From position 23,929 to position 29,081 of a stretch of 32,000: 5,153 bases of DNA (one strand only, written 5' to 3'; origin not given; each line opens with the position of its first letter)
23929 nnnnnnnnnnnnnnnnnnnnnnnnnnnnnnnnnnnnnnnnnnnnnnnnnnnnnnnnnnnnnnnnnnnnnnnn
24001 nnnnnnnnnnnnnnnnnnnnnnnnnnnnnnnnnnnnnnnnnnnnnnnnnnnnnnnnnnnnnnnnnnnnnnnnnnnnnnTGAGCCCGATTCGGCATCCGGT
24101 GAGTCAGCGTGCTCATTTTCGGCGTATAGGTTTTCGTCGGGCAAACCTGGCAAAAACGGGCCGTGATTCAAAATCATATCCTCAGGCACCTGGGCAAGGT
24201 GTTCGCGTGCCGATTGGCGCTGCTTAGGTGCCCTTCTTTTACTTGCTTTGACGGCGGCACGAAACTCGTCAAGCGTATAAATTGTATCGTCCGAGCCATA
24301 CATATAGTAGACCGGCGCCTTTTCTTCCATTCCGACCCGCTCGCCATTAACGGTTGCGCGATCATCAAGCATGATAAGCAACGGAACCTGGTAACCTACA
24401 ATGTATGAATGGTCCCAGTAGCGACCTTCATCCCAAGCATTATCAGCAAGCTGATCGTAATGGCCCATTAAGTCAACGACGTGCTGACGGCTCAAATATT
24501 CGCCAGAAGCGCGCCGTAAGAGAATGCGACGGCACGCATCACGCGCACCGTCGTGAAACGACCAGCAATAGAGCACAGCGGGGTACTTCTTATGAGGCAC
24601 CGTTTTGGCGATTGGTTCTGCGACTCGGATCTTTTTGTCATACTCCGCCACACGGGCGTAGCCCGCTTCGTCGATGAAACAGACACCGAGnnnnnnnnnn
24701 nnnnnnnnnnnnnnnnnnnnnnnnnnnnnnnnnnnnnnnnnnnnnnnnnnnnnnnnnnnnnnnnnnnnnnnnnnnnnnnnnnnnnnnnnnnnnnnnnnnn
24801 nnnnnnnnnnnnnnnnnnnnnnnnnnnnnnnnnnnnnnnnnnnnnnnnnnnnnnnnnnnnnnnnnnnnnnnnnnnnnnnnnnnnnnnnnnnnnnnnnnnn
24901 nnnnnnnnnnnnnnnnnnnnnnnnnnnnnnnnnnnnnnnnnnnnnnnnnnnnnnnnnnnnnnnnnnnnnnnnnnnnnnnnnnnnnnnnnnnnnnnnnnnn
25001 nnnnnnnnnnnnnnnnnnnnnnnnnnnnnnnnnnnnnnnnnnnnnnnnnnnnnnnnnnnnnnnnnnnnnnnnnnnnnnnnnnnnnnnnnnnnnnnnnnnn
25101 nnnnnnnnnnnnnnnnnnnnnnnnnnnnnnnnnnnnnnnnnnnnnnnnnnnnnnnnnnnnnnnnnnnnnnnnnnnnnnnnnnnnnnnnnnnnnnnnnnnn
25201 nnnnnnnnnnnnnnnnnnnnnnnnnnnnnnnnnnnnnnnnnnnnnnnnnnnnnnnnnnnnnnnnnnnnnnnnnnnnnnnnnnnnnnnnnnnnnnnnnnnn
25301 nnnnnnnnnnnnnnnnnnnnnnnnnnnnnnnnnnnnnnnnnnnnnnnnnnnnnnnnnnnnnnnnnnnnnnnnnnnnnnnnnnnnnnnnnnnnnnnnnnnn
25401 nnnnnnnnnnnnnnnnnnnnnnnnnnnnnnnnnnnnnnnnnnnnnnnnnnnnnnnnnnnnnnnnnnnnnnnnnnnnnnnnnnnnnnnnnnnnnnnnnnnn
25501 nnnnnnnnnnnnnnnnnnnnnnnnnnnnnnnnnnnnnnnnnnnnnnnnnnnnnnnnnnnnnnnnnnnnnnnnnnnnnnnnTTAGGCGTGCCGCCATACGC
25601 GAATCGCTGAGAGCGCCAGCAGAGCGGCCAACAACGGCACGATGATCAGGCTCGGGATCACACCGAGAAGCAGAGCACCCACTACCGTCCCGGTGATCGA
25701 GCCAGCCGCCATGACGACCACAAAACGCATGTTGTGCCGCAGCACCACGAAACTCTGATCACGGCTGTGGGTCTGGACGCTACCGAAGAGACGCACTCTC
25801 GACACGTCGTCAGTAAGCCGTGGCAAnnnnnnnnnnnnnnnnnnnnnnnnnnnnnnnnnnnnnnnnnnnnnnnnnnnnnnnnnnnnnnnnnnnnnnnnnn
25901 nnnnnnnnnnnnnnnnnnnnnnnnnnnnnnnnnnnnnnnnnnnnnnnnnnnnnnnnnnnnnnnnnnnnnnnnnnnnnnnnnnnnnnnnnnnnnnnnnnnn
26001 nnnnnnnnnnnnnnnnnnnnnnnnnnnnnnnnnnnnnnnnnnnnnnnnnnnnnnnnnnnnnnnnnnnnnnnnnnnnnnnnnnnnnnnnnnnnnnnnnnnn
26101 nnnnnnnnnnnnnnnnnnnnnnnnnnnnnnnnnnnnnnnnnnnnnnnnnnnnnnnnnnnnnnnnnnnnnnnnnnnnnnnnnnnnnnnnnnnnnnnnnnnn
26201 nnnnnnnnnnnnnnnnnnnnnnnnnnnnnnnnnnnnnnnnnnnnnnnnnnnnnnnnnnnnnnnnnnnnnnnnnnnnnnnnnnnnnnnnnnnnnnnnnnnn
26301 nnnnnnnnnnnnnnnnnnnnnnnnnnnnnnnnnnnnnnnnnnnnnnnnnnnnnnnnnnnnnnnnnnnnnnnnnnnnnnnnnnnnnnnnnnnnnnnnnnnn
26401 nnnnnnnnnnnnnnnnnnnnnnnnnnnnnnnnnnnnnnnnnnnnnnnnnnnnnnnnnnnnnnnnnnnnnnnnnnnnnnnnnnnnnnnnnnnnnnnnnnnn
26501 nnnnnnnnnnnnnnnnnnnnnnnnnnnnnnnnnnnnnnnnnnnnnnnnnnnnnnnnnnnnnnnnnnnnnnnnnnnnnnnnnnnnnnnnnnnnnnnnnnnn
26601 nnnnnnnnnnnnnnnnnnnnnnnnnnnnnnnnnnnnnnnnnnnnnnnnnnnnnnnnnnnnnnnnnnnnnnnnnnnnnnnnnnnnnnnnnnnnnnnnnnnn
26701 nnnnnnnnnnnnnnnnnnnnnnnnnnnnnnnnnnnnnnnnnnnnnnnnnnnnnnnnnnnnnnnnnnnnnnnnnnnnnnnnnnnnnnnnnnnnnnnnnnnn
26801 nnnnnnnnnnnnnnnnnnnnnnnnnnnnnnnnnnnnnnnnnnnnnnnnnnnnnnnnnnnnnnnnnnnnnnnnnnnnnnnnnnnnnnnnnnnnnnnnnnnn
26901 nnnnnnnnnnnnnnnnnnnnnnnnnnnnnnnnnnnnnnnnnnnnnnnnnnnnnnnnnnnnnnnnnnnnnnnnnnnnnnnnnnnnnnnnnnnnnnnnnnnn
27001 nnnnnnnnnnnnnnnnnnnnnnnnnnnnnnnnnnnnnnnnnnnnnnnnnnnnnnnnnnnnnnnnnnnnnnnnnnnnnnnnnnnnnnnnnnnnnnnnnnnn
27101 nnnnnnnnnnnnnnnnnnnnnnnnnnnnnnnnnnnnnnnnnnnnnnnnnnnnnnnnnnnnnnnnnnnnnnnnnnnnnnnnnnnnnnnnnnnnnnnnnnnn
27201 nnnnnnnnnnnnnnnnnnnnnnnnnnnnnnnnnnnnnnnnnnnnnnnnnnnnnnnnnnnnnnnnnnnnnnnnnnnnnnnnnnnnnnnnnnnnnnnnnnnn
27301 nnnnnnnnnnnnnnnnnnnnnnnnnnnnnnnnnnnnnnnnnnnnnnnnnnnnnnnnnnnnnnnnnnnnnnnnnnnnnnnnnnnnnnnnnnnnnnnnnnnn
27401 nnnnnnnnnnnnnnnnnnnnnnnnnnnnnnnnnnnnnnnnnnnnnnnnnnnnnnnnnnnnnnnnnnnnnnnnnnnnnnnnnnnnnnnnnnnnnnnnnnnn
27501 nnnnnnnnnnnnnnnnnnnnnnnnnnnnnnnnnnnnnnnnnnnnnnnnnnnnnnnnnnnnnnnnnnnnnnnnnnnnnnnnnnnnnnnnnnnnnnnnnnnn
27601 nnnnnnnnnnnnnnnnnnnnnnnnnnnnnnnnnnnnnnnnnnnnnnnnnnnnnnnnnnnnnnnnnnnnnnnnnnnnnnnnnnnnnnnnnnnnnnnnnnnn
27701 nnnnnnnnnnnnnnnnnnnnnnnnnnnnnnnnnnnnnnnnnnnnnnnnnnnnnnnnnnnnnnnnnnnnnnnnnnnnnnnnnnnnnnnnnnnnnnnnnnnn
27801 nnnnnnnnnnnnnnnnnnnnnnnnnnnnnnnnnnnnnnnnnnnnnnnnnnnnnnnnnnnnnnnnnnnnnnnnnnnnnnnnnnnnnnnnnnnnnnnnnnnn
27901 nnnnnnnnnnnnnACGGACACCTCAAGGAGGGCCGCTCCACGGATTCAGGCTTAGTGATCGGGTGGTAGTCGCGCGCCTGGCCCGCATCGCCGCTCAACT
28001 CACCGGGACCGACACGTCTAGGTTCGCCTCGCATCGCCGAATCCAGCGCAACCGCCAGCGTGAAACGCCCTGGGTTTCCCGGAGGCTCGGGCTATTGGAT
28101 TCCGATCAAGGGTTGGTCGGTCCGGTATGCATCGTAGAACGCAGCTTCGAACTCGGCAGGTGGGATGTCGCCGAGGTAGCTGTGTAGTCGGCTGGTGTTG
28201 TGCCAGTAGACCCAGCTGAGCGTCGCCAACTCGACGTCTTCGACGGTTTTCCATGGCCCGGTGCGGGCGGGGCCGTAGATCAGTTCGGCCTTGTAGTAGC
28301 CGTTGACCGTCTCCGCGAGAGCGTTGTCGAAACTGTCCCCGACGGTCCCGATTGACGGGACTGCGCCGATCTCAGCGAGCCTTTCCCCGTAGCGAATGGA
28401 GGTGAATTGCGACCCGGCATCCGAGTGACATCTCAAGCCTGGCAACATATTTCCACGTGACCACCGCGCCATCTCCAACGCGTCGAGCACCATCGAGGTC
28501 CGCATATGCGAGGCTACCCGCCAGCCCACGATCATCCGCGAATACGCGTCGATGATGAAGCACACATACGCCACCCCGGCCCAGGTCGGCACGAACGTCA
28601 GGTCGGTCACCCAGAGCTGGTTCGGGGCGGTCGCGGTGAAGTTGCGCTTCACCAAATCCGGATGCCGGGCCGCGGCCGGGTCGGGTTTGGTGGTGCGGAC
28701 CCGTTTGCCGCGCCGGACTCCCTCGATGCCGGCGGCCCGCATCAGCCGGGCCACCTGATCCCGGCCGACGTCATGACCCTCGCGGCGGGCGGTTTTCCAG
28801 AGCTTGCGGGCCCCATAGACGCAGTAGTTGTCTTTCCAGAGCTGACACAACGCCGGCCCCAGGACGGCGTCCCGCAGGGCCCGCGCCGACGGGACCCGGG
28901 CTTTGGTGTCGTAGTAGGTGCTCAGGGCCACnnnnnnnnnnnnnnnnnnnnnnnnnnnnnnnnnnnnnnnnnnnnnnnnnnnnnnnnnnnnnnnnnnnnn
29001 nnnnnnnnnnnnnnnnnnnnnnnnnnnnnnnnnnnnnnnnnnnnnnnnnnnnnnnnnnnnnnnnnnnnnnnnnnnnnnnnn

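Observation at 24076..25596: Compact SIR2_2 protein with an unrecognisable C-terminal domain of about 200 aa: candidate novel single-gene NADase defence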

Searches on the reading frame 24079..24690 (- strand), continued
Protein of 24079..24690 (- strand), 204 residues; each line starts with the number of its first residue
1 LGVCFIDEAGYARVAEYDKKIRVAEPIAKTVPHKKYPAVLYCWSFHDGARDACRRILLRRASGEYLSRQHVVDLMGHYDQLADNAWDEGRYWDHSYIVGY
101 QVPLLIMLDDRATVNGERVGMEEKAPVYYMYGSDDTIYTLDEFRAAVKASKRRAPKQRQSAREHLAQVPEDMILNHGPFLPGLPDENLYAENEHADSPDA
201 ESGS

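Call 105: find_encoding_contigs(protein=P0313, flank=5000, max_places=3)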
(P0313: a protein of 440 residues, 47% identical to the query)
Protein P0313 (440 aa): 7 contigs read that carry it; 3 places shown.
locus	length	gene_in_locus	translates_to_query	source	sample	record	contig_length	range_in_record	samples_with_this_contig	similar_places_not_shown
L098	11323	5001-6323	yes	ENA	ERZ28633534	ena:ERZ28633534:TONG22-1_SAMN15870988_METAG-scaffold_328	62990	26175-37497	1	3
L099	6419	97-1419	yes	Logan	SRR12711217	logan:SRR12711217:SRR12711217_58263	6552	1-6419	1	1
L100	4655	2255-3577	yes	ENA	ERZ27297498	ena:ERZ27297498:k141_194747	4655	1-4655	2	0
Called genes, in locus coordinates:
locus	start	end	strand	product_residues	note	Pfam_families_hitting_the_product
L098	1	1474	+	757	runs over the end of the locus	PF25264:DUF7864, PF25263:DUF7863, PF25262:DUF7862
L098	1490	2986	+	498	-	PF20442:BrxL_N, PF13337:BrxL_ATPase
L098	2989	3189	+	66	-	-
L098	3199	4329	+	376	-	PF00266:Aminotran_5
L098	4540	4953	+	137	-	PF01327:Pep_deformylase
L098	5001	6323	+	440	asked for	PF13289:SIR2_2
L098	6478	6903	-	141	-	-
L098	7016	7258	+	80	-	PF13560:HTH_31 (weak), PF01381:HTH_3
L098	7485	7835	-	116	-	PF14198:TnpV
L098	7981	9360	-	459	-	PF00004:AAA, PF17866:AAA_lid_6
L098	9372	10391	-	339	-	-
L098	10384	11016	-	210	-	-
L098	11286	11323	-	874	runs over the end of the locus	PF01326:PPDK_N, PF00391:PEP-utilizers, PF02896:PEP-utilizers_C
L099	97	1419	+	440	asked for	PF13289:SIR2_2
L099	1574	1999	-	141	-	-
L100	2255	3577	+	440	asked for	PF13289:SIR2_2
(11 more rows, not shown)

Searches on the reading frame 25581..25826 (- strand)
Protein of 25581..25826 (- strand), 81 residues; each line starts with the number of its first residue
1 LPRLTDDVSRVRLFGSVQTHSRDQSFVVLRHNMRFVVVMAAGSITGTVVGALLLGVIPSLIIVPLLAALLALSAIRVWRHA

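Call 3: search_protein_families(library=pfam, proteins=[window:25581-25826:-], max_evalue=0.1)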
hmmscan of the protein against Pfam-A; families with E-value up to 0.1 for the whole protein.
window:25581-25826:- (81 aa): 2 families
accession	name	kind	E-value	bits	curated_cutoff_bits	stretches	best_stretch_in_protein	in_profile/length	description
PF01925.25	TauE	-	6.2e-06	26.5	32.6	1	31-79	61-109/237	Sulfite exporter TauE/SafE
PF12658.13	Ten1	-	0.0056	17.1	25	1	7-35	24-52/117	Telomere capping, CST complex subunit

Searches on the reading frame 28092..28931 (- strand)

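Call 45: search_protein_families(library=pfam, proteins=[window:28092-28931:-], max_evalue=0.001)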
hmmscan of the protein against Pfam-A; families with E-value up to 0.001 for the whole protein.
window:28092-28931:- (279 aa): 4 families
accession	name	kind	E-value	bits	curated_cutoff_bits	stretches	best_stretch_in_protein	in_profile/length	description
PF00665.32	rve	-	5.1e-24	84.9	32.6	1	101-199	2-101/102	Integrase core domain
PF13276.12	HTH_21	-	7.5e-14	52.2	28.1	1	30-77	12-60/60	HTH-like domain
PF13683.12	rve_3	-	2.5e-09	37.2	26.5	1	193-258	6-67/67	Integrase core domain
PF13333.12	rve_2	-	3.5e-05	24.3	22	1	211-262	5-52/56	Integrase core domain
